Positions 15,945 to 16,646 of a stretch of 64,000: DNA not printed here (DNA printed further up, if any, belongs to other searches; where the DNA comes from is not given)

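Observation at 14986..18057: Dam-like N6A methyltransferase + 133-aa ORF + DUF262/DUF1524 (GmrSD-like) nuclease in one overlapping operon.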

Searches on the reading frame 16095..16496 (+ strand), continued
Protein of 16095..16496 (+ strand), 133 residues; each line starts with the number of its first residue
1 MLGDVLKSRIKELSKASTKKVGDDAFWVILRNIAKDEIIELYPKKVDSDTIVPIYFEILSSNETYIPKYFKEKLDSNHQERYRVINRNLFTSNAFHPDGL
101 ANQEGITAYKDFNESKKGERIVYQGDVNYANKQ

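Call 63: search_protein_families(library=pfam, alignment_id=A1, max_evalue=10)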
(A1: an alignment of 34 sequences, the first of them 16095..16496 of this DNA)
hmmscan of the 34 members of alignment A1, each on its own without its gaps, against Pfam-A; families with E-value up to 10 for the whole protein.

A. member 1, window:16095-16496:+ (133 aa): 0 families

B. families by the number of members that match (of 34 scanned): 11 families
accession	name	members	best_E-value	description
PF13467.12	RHH_4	4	0.053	Ribbon-helix-helix domain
PF20263.4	LYRM2-like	3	0.015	LYR motif-containing protein 2-like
PF14822.12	Vasohibin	2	0.0032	Vasohibin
PF13848.12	Thioredoxin_6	1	0.027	Thioredoxin-like domain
PF24247.1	DUF7450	1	0.042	Repeat of unknown function (DUF7450)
PF18472.7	HP1451_C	1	0.071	HP1451 C-terminal domain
PF07299.16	EF-G-binding_N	1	0.09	Elongation factor G-binding protein, N-terminal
PF15520.11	Ntox10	1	0.091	Novel toxin 10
PF03962.21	Mnd1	1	0.1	Mnd1 HTH domain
PF01886.21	DUF61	1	0.14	Protein of unknown function DUF61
PF12407.13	Abdominal-A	1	0.24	Homeobox protein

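Call 72: find_homologous_proteins(query=P0262, max_evalue=0.001)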
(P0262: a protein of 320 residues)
Query P0262 (320 aa): 33 proteins with E <= 0.001 among 674 candidates.
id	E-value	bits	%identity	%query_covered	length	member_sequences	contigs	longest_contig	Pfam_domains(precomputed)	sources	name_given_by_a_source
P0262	6.6e-216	734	100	100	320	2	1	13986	-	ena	-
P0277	1.3e-78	283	44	99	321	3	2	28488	-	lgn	-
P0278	2.4e-75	272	42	99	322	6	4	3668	PF01844.30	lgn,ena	-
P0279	2.8e-31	127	41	52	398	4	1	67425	PF13391.13,PF01844.30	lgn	-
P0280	2.2e-30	124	41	51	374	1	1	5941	PF13391.13,PF01844.30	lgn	-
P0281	8.2e-29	119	41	52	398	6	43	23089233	PF01844.30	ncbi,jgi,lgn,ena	-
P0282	1.2e-28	119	42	51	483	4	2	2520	PF01844.30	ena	-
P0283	2.2e-28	118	43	51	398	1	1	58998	PF01844.30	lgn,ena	-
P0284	4.8e-28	117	45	48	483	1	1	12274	PF01844.30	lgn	-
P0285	8.7e-28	116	43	51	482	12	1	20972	PF01844.30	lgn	-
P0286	1.5e-27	115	43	51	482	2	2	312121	PF01844.30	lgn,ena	-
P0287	3.0e-27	114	42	51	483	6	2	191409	PF01844.30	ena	-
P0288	1.2e-26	112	42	51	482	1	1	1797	PF01844.30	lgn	-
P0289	1.4e-26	112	43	48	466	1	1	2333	-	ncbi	-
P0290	2.2e-26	111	39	55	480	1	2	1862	PF01844.30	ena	-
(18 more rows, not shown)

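Call 73: find_encoding_contigs(protein=P0277, flank=7000, max_places=2)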
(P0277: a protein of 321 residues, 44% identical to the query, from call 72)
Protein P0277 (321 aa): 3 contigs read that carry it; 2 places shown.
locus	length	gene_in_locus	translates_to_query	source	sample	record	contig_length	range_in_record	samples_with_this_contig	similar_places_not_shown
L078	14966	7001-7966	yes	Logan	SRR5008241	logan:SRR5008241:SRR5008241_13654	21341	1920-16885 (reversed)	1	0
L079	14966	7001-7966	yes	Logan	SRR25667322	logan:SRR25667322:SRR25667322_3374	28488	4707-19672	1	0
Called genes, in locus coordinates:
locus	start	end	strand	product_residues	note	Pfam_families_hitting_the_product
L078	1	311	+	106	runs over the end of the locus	-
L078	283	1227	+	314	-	PF00589:Phage_integrase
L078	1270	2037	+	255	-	PF02498:Bro-N, PF03374:ANT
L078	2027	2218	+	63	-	PF12728:HTH_17 (weak)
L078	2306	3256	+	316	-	-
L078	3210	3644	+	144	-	PF05263:DUF722 (weak), PF04297:UPF0122 (weak), PF08281:Sigma70_r4_2 (weak), PF04545:Sigma70_r4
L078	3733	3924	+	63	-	PF13560:HTH_31 (weak), PF01381:HTH_3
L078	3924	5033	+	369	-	PF02086:MethyltransfD12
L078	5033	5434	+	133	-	-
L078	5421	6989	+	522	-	PF03235:GmrSD_N, PF07510:GmrSD_C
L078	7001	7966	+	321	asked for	-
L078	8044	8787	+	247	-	PF10544:T5orf172, PF13455:MUG113, PF14267:DUF4357 (weak)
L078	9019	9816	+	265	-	PF01381:HTH_3, PF13560:HTH_31 (weak)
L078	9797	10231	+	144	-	-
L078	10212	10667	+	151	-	PF13353:Fer4_12, PF04055:Radical_SAM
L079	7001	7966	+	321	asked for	-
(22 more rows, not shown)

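Call 74: find_encoding_contigs(protein=P0278, flank=5000, max_places=4)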
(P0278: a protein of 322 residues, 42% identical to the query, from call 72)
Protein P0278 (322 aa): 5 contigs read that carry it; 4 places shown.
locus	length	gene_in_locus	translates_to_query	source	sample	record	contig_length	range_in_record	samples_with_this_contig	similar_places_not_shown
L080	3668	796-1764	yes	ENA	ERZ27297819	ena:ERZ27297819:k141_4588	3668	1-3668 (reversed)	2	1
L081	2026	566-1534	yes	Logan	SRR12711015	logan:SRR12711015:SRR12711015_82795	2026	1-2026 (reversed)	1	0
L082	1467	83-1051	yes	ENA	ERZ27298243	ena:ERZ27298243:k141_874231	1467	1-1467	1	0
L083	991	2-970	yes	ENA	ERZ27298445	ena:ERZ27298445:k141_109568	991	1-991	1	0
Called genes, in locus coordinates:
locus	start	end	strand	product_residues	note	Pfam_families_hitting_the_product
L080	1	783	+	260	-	?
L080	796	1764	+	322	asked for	PF01844:HNH (weak)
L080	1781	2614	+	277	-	PF14267:DUF4357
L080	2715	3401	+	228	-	PF01381:HTH_3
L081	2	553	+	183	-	?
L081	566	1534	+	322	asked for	PF01844:HNH (weak)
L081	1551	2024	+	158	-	?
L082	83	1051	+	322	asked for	PF01844:HNH (weak)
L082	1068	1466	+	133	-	?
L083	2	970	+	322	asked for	PF01844:HNH (weak)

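Call 81: search_dna_similar(query=window:16095-16496:+, collection=plasmids, mode=protein, max_evalue=0.001, max_rows=10)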
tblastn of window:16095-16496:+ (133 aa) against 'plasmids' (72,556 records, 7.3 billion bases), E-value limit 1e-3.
No match.

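Call 82: search_dna_similar(query=window:16095-16496:+, collection=phages, mode=protein, max_evalue=0.001, max_rows=10)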
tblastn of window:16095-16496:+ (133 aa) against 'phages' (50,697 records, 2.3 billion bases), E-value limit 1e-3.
No match.

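Call 86: find_encoding_contigs(protein=P0258, flank=4000, max_places=2)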
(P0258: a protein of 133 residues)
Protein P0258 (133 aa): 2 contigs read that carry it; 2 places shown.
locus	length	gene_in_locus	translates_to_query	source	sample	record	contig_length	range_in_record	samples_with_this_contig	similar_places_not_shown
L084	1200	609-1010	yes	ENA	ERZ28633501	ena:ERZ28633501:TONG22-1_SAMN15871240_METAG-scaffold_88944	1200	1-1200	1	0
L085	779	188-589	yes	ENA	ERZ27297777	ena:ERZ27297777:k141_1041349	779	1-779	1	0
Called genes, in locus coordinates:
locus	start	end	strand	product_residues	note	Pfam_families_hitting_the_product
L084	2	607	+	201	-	?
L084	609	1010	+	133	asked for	-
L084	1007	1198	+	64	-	?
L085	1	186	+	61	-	?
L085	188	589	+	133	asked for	-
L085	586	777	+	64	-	?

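Call 87: find_encoding_contigs(protein=P0273, flank=4000, max_places=2)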
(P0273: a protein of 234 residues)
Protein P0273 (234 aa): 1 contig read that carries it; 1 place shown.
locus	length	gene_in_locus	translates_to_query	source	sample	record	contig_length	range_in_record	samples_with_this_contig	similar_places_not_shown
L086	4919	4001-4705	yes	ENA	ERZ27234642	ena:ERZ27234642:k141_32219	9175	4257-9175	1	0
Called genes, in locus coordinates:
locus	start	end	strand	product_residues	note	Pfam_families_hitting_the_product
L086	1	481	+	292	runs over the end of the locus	-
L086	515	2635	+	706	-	PF27249:MJ0330_N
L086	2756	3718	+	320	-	PF19835:SegE_GIY-YIG (weak)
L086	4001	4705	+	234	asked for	-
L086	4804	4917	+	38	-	?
